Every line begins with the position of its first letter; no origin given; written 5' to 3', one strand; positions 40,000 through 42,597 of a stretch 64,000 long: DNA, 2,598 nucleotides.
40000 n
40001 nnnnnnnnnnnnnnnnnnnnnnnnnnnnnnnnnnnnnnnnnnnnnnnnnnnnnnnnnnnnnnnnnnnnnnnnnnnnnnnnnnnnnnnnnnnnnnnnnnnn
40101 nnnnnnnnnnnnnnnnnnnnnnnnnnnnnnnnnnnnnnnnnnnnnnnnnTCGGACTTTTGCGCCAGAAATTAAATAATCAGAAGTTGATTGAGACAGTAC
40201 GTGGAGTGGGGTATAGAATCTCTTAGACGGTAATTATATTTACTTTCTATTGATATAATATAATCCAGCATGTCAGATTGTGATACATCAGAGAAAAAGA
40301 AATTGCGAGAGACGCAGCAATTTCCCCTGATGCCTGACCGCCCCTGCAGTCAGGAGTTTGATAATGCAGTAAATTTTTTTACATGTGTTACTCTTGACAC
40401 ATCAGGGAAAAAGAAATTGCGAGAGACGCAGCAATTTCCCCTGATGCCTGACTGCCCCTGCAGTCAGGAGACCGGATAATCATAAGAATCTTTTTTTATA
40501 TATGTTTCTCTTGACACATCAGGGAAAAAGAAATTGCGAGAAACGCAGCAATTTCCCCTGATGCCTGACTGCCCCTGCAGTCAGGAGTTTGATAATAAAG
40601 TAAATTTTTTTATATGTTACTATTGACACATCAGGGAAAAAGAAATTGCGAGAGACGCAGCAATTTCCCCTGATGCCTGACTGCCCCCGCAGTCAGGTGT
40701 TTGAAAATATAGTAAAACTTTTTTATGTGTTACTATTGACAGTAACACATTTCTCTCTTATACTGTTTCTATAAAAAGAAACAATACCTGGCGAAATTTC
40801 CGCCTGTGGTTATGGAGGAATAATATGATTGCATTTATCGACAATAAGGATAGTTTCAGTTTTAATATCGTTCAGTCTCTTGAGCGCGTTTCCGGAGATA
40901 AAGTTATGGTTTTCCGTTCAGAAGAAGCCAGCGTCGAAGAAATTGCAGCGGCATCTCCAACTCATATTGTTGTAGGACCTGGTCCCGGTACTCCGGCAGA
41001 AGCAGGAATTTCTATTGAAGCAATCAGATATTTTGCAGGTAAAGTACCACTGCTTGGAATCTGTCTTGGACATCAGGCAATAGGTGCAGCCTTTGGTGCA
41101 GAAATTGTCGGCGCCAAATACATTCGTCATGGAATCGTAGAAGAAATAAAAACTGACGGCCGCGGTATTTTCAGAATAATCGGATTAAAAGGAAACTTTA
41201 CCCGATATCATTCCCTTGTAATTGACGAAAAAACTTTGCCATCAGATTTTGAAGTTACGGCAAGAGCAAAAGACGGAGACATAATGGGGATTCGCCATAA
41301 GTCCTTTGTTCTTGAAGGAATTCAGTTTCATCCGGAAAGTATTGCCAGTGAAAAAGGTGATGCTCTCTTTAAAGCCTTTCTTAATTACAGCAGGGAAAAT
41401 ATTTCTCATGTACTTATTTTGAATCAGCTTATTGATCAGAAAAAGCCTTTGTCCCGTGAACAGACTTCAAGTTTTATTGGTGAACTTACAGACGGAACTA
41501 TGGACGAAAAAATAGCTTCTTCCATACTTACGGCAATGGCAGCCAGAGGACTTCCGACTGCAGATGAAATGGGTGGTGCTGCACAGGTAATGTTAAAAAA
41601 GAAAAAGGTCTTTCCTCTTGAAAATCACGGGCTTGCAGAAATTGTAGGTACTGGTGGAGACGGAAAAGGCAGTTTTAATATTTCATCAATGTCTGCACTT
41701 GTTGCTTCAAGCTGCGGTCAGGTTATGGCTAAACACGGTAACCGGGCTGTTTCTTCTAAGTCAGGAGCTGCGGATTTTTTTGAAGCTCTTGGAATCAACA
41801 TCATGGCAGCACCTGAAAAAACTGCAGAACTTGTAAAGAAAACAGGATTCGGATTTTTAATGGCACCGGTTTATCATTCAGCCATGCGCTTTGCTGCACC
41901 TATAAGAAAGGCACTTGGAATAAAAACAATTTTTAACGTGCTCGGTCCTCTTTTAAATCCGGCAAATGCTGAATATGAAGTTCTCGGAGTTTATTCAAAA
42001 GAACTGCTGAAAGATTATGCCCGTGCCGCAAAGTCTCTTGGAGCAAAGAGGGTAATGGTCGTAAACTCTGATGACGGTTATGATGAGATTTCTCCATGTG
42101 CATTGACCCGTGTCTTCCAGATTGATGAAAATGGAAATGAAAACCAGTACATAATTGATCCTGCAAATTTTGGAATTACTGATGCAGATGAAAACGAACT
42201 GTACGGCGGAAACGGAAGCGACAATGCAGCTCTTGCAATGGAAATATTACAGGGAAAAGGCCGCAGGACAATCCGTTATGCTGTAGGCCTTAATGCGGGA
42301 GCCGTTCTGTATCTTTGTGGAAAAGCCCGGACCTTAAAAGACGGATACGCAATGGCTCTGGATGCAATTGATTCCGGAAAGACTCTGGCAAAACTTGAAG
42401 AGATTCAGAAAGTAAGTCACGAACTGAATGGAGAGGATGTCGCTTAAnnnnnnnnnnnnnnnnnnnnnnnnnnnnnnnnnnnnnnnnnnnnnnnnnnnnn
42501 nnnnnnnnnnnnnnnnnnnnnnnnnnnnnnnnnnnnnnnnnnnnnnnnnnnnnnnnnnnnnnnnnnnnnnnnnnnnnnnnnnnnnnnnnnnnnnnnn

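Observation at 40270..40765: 4.x-copy 117-bp tandem array with two strong hairpins per unit, ending in the trpGD promoter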

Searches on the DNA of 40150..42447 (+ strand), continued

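Call 81: search_with_rna_model(model_id=R1, sources=[L038], max_evalue=10)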
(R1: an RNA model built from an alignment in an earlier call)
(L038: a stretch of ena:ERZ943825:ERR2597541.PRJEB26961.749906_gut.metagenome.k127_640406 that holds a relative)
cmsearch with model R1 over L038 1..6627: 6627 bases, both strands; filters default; matches with E-value up to 10: 1.
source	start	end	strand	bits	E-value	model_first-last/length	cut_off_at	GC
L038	2776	2882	+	12.3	0.028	1-87/87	no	0.43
